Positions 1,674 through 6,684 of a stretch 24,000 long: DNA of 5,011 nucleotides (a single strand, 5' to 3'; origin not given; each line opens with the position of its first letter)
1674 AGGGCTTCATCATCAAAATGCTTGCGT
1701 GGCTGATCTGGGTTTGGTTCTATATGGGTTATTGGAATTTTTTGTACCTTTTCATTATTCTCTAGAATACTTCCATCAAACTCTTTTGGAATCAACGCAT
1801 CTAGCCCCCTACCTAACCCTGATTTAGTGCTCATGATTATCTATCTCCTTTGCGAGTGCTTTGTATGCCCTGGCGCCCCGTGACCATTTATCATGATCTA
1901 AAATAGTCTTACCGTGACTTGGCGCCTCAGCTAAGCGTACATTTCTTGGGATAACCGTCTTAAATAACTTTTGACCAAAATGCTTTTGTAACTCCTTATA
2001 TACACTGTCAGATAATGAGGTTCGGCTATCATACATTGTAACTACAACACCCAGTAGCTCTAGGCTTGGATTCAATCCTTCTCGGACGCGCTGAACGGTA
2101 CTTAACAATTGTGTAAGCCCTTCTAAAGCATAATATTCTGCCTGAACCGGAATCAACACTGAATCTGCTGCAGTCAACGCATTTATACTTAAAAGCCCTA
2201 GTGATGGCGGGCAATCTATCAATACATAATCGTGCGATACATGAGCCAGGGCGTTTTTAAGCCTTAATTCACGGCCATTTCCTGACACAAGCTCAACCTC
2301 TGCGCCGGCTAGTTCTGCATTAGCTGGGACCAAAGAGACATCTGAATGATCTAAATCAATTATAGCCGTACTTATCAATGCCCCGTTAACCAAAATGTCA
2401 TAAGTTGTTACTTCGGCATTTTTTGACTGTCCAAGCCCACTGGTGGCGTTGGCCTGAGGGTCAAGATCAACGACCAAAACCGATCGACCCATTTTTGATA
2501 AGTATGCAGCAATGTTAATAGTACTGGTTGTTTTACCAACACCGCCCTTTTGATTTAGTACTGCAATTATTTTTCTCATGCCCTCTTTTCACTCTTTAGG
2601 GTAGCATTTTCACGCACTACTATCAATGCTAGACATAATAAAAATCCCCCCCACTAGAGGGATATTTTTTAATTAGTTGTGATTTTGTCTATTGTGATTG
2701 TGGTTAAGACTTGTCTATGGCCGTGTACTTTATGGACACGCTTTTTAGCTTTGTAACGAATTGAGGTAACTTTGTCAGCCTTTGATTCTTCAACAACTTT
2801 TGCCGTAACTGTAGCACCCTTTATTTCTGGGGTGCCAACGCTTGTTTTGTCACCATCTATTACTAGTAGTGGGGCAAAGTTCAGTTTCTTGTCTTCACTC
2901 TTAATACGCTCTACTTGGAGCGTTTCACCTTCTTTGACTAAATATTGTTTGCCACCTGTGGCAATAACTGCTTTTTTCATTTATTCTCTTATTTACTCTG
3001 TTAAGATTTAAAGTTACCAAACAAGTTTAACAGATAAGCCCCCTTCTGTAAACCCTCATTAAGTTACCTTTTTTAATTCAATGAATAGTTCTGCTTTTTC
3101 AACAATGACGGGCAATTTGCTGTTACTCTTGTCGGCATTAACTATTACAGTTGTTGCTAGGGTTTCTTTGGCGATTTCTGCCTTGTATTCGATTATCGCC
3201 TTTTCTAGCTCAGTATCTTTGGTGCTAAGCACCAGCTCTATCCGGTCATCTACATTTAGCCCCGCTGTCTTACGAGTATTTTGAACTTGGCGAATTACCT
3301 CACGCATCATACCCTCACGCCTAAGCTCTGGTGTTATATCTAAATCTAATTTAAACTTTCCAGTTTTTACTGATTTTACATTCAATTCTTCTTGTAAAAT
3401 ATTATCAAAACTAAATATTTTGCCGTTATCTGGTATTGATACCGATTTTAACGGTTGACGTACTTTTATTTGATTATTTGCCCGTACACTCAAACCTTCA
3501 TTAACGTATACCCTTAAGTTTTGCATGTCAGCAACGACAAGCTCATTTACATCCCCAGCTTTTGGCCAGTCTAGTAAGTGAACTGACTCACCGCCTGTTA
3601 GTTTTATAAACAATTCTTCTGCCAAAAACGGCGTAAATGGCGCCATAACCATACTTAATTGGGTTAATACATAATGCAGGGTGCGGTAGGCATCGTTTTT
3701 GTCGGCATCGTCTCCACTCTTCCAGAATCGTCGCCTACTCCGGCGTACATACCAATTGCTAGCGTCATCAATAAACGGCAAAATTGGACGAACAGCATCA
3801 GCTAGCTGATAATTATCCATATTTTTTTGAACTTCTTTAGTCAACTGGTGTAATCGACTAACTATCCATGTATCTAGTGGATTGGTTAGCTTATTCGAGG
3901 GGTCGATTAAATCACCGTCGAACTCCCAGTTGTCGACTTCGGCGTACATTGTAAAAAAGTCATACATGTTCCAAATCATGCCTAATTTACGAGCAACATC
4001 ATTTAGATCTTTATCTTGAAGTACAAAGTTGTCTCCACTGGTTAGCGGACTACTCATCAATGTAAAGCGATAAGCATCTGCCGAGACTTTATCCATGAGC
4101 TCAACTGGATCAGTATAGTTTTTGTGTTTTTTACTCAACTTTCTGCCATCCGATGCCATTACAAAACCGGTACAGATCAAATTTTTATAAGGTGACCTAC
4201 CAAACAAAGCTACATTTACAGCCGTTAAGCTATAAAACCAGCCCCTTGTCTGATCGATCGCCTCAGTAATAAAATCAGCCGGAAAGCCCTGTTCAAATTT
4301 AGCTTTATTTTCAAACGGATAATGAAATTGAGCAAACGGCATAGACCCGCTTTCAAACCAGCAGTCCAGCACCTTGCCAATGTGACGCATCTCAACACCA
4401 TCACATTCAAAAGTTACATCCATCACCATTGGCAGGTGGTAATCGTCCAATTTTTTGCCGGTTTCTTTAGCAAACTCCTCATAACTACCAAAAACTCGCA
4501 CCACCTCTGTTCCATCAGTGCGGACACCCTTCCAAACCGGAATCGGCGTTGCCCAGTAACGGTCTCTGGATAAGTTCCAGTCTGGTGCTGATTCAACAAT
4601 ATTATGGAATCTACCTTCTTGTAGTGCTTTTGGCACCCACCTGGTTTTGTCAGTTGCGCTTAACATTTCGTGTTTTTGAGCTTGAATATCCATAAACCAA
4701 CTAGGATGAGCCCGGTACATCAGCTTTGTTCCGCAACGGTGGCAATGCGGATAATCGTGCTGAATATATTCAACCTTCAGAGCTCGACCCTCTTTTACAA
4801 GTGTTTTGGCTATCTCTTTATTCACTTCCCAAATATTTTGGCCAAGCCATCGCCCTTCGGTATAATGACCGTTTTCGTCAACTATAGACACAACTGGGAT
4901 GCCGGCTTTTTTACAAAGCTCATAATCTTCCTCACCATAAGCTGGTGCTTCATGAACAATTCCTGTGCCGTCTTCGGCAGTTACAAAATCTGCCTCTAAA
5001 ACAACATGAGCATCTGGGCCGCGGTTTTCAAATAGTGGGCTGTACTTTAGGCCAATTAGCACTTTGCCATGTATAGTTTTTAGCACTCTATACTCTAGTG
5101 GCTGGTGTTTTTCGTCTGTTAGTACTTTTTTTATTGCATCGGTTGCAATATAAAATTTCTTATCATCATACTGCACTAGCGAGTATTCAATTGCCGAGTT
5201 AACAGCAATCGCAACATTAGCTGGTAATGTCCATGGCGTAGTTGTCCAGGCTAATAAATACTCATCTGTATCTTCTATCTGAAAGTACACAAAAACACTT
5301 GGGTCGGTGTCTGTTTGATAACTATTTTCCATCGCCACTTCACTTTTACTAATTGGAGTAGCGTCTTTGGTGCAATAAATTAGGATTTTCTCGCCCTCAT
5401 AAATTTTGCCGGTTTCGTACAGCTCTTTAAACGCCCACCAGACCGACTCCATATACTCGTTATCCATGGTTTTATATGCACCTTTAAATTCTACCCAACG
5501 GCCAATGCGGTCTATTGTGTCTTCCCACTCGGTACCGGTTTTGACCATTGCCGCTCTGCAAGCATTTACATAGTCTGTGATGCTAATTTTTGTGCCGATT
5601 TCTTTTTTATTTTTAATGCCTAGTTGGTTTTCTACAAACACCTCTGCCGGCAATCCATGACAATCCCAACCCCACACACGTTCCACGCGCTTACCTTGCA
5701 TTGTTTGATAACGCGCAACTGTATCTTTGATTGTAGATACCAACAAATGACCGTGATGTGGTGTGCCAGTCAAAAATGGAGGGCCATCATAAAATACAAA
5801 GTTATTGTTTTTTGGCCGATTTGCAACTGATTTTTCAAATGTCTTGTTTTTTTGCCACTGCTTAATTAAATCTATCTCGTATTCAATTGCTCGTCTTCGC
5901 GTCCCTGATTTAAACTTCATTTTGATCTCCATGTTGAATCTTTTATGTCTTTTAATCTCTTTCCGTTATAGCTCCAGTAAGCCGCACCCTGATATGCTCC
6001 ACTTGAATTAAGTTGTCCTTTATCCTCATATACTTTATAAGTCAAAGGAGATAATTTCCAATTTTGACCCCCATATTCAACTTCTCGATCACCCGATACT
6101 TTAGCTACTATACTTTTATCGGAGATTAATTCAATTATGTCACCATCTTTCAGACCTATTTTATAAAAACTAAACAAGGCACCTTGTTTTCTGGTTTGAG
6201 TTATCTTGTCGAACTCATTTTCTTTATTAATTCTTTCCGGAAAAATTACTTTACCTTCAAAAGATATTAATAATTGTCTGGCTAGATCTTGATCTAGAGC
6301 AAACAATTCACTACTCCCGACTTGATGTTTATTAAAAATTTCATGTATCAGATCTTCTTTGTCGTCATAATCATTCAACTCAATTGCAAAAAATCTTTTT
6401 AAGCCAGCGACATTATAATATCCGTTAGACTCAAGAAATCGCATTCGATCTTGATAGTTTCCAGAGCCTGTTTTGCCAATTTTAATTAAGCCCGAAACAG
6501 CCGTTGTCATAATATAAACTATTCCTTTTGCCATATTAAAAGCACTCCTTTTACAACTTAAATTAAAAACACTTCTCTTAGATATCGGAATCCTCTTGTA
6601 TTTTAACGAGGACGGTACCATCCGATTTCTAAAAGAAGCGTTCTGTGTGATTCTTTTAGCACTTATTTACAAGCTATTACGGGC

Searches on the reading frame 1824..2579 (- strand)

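Call 7: search_protein_families(library=pfam, proteins=[window:1824-2579:-])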
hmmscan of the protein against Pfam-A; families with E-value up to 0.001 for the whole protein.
window:1824-2579:- (251 aa): 8 families
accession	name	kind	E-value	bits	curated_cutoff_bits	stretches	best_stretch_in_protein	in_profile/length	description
PF13614.12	AAA_31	-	3.1e-60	203.6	27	1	3-174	2-176/177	AAA domain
PF01656.29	CbiA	-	1.4e-30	106.3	25.4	1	5-226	1-125/125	CobQ/CobB/MinD/ParA nucleotide binding domain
PF00142.24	Fer4_NifH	-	3.1e-13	50.3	25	1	9-250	6-248/271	4Fe-4S iron sulfur cluster binding proteins, NifH/frxC family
PF10609.15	ParA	-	8.1e-12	45.5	27.1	1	2-246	3-245/246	NUBPL iron-transfer P-loop NTPase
PF09140.17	MipZ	-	2.3e-11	44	20.7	1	4-159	2-143/262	ATPase MipZ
PF02374.21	ArsA_ATPase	-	2.8e-08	33.8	24.3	1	8-58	6-56/305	Anion-transporting ATPase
PF06564.18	CBP_BcsQ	-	1.7e-07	31.5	21.3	1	4-244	3-231/234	Cellulose biosynthesis protein BcsQ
PF03029.23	ATP_bind_1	-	5.8e-05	23.4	27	1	13-124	6-99/240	Conserved hypothetical ATP binding protein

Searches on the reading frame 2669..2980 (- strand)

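Call 7: search_protein_families(library=pfam, proteins=[window:2669-2980:-])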
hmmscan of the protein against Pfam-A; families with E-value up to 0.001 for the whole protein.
window:2669-2980:- (103 aa): 1 family
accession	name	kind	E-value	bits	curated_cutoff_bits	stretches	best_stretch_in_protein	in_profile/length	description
PF00829.26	Ribosomal_L21p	-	1.4e-27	96.2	27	1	4-100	3-99/99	Ribosomal prokaryotic L21 protein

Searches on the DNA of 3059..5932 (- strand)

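Call 54: search_rna_families(sources=[L007, L008, L005, L046, L078, L021, L004, L037, L069, L080, L057, L074, L060, L001], threshold=gathering)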
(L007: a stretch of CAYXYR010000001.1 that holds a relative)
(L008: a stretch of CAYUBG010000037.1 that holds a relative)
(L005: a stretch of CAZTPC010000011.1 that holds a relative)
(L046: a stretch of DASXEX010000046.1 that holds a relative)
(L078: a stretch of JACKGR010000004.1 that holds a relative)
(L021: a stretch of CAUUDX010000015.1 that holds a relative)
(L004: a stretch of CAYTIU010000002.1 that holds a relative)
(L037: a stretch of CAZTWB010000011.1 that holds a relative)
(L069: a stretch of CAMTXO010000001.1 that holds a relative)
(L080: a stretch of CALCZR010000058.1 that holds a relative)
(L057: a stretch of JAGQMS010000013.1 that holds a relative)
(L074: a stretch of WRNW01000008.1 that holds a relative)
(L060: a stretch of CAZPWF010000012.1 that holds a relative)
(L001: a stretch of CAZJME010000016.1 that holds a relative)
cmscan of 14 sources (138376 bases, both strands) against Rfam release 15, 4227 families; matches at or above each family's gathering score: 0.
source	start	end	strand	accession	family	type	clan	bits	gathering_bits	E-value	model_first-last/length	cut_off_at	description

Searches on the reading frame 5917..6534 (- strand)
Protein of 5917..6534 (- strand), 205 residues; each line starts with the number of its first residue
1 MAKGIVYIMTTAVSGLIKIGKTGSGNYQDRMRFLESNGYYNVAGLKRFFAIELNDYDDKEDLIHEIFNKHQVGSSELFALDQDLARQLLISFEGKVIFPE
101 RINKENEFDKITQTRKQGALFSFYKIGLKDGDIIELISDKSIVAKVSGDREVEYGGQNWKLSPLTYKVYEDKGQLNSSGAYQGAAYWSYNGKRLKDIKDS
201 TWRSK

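Call 7: search_protein_families(library=pfam, proteins=[window:5917-6534:-])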
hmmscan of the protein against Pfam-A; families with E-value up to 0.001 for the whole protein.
window:5917-6534:- (205 aa): 2 families
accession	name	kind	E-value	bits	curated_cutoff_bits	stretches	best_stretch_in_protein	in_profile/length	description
PF10544.15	T5orf172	-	4.3e-06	27.6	20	1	4-87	1-95/101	T5orf172 domain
PF13455.12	MUG113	-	0.00037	21.5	22.3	1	18-89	2-70/73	Meiotically up-regulated gene 113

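Call 61: search_protein_families(library=padloc, proteins=[window:5917-6534:-], max_evalue=0.01)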
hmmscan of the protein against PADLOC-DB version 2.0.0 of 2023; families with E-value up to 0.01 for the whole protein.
window:5917-6534:- (205 aa): 3 families
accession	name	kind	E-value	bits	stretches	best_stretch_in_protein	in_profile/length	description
PDLC05040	PDC-S57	-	1.2e-55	186.9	1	1-117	1-117/229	-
PDLC05041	PDC-S57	-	7.1e-35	118.5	1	2-201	4-206/212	-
PDLC05043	PDC-S57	-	8.6e-21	72.5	1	1-201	1-216/221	-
